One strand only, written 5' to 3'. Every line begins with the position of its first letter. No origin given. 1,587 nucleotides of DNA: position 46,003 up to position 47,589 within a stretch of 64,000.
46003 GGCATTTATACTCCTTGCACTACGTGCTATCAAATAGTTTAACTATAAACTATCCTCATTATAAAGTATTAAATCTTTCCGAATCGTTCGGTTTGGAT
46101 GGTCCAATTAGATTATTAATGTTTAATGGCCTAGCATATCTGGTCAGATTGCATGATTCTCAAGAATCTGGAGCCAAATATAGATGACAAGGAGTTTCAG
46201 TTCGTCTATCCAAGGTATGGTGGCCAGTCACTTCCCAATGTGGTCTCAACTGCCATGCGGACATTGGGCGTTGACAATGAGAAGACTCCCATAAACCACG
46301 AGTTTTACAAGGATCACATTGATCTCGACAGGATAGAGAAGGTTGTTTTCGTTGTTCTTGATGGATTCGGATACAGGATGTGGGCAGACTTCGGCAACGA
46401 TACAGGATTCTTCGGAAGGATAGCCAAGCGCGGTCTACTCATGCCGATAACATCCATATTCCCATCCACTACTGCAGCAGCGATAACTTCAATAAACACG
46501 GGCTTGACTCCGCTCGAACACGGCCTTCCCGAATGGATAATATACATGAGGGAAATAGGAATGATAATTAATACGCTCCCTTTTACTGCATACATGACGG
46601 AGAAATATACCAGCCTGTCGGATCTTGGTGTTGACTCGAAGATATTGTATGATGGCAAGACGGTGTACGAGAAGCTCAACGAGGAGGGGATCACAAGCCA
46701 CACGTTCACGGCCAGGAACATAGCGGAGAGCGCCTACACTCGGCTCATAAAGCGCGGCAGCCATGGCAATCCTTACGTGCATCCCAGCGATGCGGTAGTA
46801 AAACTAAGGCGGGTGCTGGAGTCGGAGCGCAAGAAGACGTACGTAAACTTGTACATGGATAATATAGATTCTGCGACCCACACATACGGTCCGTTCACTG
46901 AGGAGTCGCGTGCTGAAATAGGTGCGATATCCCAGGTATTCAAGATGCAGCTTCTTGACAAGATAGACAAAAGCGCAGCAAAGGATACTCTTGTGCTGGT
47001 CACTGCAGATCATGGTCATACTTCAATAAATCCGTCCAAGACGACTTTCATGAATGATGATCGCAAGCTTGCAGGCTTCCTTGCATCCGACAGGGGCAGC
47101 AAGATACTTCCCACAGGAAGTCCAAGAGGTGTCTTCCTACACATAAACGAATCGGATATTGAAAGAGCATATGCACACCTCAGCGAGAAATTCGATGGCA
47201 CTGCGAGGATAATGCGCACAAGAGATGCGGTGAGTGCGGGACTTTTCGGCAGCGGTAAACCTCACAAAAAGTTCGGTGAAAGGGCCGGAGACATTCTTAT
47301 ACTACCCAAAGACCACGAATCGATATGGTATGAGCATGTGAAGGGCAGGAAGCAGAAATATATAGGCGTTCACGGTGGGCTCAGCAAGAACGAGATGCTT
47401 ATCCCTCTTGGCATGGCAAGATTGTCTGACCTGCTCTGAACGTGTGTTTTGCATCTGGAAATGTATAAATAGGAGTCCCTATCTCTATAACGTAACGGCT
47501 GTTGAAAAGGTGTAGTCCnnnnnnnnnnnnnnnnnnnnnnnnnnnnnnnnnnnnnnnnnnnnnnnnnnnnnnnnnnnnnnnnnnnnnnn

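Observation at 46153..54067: Eight-kb concentration of nucleotide-transfer and nucleotide-hydrolysis enzymes around a Fic protein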

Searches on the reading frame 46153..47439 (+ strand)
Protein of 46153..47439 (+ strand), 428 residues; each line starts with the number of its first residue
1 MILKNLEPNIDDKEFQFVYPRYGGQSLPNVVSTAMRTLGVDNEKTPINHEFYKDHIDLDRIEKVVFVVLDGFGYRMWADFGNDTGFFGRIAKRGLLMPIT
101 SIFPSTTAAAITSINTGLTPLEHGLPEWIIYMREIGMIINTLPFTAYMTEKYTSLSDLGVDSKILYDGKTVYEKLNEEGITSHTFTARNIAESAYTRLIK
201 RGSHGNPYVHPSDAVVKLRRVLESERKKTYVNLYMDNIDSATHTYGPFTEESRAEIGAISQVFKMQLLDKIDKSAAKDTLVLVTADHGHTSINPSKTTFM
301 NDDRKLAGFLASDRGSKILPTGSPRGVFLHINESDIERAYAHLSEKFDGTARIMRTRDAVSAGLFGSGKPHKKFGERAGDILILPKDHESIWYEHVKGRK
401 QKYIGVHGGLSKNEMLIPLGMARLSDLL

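Call 3: search_protein_families(library=pfam, proteins=[window:46153-47439:+], max_evalue=0.01)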
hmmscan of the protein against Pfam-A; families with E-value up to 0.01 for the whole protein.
window:46153-47439:+ (428 aa): 2 families
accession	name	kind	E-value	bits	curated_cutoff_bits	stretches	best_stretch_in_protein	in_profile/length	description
PF01663.27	Phosphodiest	-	7.5e-30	105.1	23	1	64-408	1-340/342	Type I phosphodiesterase / nucleotide pyrophosphatase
PF08665.17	PglZ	-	7.6e-06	26.4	25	1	218-289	104-172/179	PglZ domain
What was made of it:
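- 46153..47439 (+): NPP, a 428-aa cytoplasmic NPP-type phosphodiesterase/pyrophosphatase of the alkaline-phosphatase superfamily. It is a recurrent but facultative neighbour of Fic-HAD1. PF01663, 105 bits (call 3).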

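Call 4: search_protein_families(library=ncbifam, proteins=[window:46153-47439:+], max_evalue=0.01)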
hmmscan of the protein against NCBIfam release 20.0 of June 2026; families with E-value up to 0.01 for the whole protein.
window:46153-47439:+ (428 aa): 2 families
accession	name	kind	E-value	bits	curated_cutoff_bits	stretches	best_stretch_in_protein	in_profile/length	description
NF052313.1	T9SS_RR_PorX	equivalog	4.5e-05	22.4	300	0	47-122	208-282/513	T9SS response regulator signal transducer PorX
NF033446.0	BREX_PglZ_2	exception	0.0057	14.9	200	0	403-420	702-719/890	BREX-2 system phosphatase PglZ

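Call 34: search_solved_structures(query=window:46153-47439:+, max_evalue=0.001, show_alignments=1)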
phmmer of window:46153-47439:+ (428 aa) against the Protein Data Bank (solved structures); distinct sequences matched with E-value up to 0.001: 1.
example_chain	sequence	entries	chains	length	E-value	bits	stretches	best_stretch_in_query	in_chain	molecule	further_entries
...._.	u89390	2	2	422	0.00089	21.5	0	224-344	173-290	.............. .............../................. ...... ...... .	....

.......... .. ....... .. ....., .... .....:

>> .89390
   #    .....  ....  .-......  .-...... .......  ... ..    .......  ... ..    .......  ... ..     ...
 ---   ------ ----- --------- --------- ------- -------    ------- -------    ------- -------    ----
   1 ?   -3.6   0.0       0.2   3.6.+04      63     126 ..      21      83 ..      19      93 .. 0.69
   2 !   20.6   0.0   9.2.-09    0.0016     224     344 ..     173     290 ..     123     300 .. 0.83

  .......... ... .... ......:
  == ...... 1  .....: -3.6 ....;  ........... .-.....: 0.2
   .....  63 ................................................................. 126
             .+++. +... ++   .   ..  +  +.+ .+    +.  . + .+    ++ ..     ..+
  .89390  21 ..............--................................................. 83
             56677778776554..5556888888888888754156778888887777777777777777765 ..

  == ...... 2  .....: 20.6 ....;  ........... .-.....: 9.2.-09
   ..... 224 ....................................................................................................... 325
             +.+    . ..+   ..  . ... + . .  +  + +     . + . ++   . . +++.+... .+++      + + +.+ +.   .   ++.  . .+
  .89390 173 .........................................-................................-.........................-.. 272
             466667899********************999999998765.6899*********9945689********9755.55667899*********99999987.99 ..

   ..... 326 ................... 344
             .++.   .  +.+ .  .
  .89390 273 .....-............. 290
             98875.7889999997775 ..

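Call 46: find_homologous_proteins(query=window:46153-47439:+, max_evalue=1e-10)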
Query window:46153-47439:+ (428 aa): 502 proteins with E <= 1e-10 among 6331 candidates; the best 120 are listed.
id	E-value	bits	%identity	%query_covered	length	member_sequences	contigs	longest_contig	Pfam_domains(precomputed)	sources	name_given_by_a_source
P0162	7.1e-288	972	100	100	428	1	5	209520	PF01663.28,PF08665.18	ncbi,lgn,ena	-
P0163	1.8e-226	770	76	100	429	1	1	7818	PF01663.28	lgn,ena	-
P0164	2.6e-226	769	76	100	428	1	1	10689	PF01663.28,PF08665.18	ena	-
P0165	2.8e-208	710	69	100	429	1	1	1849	PF01663.28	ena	-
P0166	4.9e-195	666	65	100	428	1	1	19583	PF01663.28,PF08665.18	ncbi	ncbi:MAG: alkaline phosphatase family protein [Candidatus Micrarchaeaceae archaeon]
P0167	5.9e-189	646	65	100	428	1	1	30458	PF01663.28,PF08665.18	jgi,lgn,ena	-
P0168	4.1e-175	601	60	100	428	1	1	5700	PF01663.28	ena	-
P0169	3.7e-167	575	60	100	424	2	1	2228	PF01663.28,PF08665.18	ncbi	-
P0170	1.7e-162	559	57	99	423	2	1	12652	PF01663.28,PF08665.18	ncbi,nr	ncbi:MAG: alkaline phosphatase family protein, partial [Candidatus Micrarchaeota archaeon]|nr:alkali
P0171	2.4e-158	546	55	100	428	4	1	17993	PF01663.28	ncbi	-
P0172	1.2e-157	543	54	100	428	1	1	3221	PF01663.28,PF08665.18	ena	-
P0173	6.8e-156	537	54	100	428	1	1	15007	PF01663.28,PF08665.18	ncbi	-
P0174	3.2e-154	532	54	100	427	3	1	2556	PF01663.28,PF08665.18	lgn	-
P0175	2.0e-146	506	51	100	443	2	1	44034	PF01663.28,PF08665.18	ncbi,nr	ncbi:MAG: alkaline phosphatase family protein [Candidatus Marsarchaeota archaeon]|nr:alkaline phosph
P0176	5.2e-143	495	50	100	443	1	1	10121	PF01663.28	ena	-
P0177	1.5e-140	487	51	100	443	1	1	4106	PF01663.28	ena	-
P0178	6.7e-138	478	53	96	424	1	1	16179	PF01663.28,PF08665.18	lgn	-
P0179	3.7e-137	476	49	100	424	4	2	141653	PF01663.28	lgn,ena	-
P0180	2.5e-133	463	51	100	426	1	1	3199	PF01663.28,PF08665.18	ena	-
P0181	3.4e-127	443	47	100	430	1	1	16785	PF01663.28,PF08665.18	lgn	-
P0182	4.1e-124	433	45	100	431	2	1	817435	PF01663.28,PF08665.18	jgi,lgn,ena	-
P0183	2.0e-123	431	48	100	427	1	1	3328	PF01663.28,PF08665.18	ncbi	-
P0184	3.3e-123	430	45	100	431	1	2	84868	PF01663.28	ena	-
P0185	9.5e-123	428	47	100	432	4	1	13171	PF01663.28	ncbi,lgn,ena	-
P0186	3.9e-122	426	45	96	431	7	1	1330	PF01663.28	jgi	jgi:hypothetical protein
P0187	3.7e-121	423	45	96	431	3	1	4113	PF01663.28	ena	-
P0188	1.9e-120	421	45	97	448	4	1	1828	PF01663.28,PF08665.18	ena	-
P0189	6.4e-120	419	45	100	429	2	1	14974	PF01663.28,PF08665.18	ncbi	-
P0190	1.6e-119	418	45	96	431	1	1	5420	PF01663.28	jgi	jgi:hypothetical protein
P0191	3.4e-119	417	46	98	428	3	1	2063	PF01663.28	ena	-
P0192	5.7e-119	416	44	100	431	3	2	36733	PF01663.28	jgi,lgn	jgi:predicted AlkP superfamily pyrophosphatase or phosphodiesterase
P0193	6.5e-119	416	45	100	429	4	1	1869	PF01663.28,PF08665.18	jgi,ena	-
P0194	1.3e-118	415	45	96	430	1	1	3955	PF01663.28,PF08665.18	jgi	-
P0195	1.7e-118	414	45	100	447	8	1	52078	PF01663.28,PF08665.18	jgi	-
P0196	2.0e-118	414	45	100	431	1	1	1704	PF01663.28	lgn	-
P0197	3.4e-118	413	46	96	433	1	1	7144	PF01663.28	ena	-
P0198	3.8e-118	413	43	98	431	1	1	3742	PF01663.28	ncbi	-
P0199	6.9e-118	412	43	100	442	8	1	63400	PF01663.28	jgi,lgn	-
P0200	4.8e-117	409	45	95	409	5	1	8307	PF01663.28,PF08665.18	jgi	-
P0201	1.6e-116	408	43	96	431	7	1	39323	PF01663.28,PF08665.18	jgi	-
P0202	4.6e-116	406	44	100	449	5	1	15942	PF01663.28,PF08665.18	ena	-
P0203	2.2e-115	404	44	96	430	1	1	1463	PF01663.28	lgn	-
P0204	3.7e-115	403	42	100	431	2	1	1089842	PF01663.28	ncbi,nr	ncbi:MAG: alkaline phosphatase family protein [Candidatus Bathyarchaeota archaeon]|nr:MAG: alkaline 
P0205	7.9e-115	402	43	100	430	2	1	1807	PF01663.28,PF08665.18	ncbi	-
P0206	1.1e-114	402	46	100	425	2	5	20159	PF01663.28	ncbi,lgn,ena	-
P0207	1.7e-114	401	42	99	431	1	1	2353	PF01663.28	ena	-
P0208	1.8e-114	401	43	100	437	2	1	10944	PF01663.28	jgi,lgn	jgi:hypothetical protein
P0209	3.3e-114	400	42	100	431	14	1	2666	PF01663.28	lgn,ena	-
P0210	1.6e-113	398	43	96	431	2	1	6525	PF01663.28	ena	-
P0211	1.8e-113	398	45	100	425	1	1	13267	PF01663.28,PF08665.18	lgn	-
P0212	2.2e-113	397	43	96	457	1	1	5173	PF01663.28,PF08665.18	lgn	-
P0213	2.5e-113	397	43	100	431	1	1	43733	PF01663.28,PF08665.18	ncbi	-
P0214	2.6e-113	397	44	96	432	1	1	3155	PF01663.28,PF08665.18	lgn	-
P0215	1.4e-112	395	46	98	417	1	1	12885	PF01663.28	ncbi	-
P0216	2.0e-112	394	43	100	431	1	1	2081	PF01663.28,PF08665.18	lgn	-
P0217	2.2e-112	394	42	98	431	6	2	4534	PF01663.28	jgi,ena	-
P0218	9.6e-112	392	43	100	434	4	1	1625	PF01663.28,PF08665.18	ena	-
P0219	1.2e-111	392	43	100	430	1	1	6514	PF01663.28,PF08665.18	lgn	-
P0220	2.0e-111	391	43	100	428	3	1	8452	PF01663.28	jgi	jgi:predicted AlkP superfamily pyrophosphatase or phosphodiesterase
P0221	3.4e-111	390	44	100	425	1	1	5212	PF01663.28,PF08665.18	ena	-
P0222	5.8e-111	389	42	97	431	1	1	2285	PF01663.28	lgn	-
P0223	6.1e-111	389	42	100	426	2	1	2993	PF01663.28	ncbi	-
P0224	8.4e-111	389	42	100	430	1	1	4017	PF01663.28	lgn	-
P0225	4.3e-110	387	43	98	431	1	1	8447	PF01663.28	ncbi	-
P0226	6.7e-110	386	45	100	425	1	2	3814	PF01663.28,PF08665.18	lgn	-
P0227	7.4e-110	386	45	100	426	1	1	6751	PF01663.28,PF08665.18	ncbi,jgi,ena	-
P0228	7.7e-110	386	42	100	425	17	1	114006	PF01663.28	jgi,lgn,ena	-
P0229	3.0e-109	384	42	100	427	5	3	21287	PF01663.28,PF08665.18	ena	-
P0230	1.1e-108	382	42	100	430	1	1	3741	PF01663.28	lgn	-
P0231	3.5e-108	380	42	99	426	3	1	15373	PF01663.28,PF08665.18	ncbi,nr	ncbi:MAG: alkaline phosphatase family protein [Nitrososphaerota archaeon]|nr:alkaline phosphatase fa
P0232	5.0e-107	377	40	100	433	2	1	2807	PF01663.28,PF08665.18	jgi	-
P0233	8.7e-107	376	41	100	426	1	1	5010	PF01663.28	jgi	jgi:hypothetical protein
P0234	1.1e-105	372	42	100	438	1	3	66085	PF01663.28,PF08665.18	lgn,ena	-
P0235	1.6e-105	372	44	100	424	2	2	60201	PF01663.28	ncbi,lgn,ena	-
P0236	2.1e-105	371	41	99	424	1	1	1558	PF01663.28,PF08665.18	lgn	-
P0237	2.5e-105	371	43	100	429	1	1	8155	PF01663.28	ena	-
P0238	3.1e-105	371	43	100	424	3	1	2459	PF01663.28,PF08665.18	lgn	-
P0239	3.3e-105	371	44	99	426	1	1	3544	PF01663.28,PF08665.18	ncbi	-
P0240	1.1e-104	369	44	100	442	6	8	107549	PF01663.28,PF08665.18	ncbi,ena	-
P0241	2.7e-104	367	43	100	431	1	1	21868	PF01663.28,PF08665.18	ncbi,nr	ncbi:MAG: alkaline phosphatase family protein [Thaumarchaeota archaeon]|nr:alkaline phosphatase fami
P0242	5.8e-104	366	44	100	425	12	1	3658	PF01663.28,PF08665.18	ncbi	-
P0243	1.4e-103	365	43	99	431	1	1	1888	PF01663.28,PF08665.18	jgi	jgi:Type I phosphodiesterase / nucleotide pyrophosphatase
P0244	2.5e-103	364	41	100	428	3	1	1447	PF01663.28,PF08665.18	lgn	-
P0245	9.8e-103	362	41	100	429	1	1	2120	PF01663.28,PF08665.18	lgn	-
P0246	1.3e-102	362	42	100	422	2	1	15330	PF01663.28,PF08665.18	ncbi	-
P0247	1.8e-102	361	41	100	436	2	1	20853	PF01663.28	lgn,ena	-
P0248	2.0e-102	361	41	100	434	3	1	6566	PF01663.28,PF08665.18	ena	-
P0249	4.3e-102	360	40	100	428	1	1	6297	PF01663.28,PF08665.18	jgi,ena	-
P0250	5.5e-102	360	41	100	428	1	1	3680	PF01663.28,PF08665.18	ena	-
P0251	1.3e-101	359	39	99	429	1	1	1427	PF01663.28,PF08665.18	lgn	-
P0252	1.5e-101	358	43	95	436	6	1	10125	PF01663.28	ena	-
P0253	1.7e-101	358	40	100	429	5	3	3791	PF01663.28,PF08665.18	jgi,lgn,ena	-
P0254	2.8e-101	358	40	100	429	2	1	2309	PF01663.28,PF08665.18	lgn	-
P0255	3.9e-101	357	43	96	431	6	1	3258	PF01663.28,PF08665.18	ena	-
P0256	5.0e-101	357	43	96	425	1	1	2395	PF01663.28,PF08665.18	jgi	jgi:hypothetical protein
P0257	1.0e-100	356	40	100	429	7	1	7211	PF01663.28,PF08665.18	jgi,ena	-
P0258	1.4e-100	355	60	61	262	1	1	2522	PF01663.28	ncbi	-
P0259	1.9e-100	355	43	96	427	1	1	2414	PF01663.28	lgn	-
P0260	2.5e-100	354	43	95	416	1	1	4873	PF01663.28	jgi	jgi:type I phosphodiesterase/nucleotide pyrophosphatase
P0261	2.5e-100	354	39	100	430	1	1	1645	PF01663.28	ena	-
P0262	3.1e-100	354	43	96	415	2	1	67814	PF01663.28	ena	-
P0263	4.0e-100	354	40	100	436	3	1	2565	PF01663.28,PF08665.18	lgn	-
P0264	5.1e-100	353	43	96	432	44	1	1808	PF01663.28,PF08665.18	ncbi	-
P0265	5.3e-100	353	40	100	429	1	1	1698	PF01663.28,PF08665.18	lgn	-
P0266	6.4e-100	353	43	96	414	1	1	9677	PF01663.28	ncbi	-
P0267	6.5e-100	353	41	96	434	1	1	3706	PF01663.28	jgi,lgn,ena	-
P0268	7.5e-100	353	42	95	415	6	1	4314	PF01663.28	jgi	jgi:predicted AlkP superfamily pyrophosphatase or phosphodiesterase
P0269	9.3e-100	353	43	96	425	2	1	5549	PF01663.28,PF08665.18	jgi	jgi:hypothetical protein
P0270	1.0e-99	352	42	96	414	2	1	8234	PF01663.28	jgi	-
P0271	1.2e-99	352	42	96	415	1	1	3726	PF01663.28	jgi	jgi:hypothetical protein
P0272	1.5e-99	352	39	100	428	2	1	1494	PF01663.28,PF08665.18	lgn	-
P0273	1.7e-99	352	41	96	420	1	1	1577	PF01663.28,PF08665.18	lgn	-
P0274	2.0e-99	351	40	100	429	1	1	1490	PF01663.28,PF08665.18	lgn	-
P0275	2.6e-99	351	42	98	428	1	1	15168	PF01663.28,PF08665.18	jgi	jgi:predicted AlkP superfamily pyrophosphatase or phosphodiesterase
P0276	3.1e-99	351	42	93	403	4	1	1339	PF01663.28,PF08665.18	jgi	jgi:predicted AlkP superfamily pyrophosphatase or phosphodiesterase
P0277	3.8e-99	351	42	96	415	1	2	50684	PF01663.28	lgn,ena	-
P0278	3.9e-99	351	42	96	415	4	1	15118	PF01663.28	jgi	jgi:hypothetical protein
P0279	5.2e-99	350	41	96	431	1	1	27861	PF01663.28,PF08665.18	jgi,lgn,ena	-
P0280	9.5e-99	349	43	100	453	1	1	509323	PF01663.28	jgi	-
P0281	1.0e-98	349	43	95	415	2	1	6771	PF01663.28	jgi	-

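Call 47: find_encoding_contigs(protein=P0204, flank=8000, max_places=2)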
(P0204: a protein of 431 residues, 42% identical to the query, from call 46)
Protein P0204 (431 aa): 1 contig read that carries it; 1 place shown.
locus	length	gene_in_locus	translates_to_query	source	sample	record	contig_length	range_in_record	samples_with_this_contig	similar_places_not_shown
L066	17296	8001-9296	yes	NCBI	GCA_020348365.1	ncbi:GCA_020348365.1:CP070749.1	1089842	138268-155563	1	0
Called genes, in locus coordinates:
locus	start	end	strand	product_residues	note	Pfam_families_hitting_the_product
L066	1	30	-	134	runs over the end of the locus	PF01894:YjbQ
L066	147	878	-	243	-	PF02633:Creatininase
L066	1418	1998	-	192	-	-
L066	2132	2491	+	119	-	PF01155:HypA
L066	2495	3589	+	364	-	PF01924:HypD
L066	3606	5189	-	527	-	PF12698:ABC2_membrane_3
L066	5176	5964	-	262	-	PF00005:ABC_tran, PF13304:AAA_21 (weak)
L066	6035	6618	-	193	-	PF02769:AIRS_C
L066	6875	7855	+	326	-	PF19641:DUF6144 (weak)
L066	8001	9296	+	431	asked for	PF01663:Phosphodiest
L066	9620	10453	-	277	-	PF00561:Abhydrolase_1, PF12146:Hydrolase_4, PF12697:Abhydrolase_6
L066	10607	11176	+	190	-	-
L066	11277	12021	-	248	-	PF01071:GARS_A (weak), PF08442:ATP-grasp_2, PF13549:ATP-grasp_5, PF24948:Citrate_synth_N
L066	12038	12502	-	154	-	PF08279:HTH_11 (faint), PF12802:MarR_2 (faint), PF12840:HTH_20 (faint), PF13545:HTH_Crp_2, PF13412:HTH_24 (weak)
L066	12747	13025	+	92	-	PF01918:Alba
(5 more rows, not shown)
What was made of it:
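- The one Bathyarchaeota locus examined shows NPP alone (calls 46, 47).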

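Call 50: search_protein_families(library=padloc, proteins=[window:46153-47439:+], max_evalue=0.01)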
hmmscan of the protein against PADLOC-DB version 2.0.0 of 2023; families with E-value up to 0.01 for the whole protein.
window:46153-47439:+ (428 aa): 2 families
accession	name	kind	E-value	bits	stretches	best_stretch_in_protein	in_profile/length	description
PDLC02564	PglZ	-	0.0017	14.8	0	378-419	685-721/855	PglZ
PDLC02565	PglZ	-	0.0042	13.5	0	403-421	713-731/910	PglZ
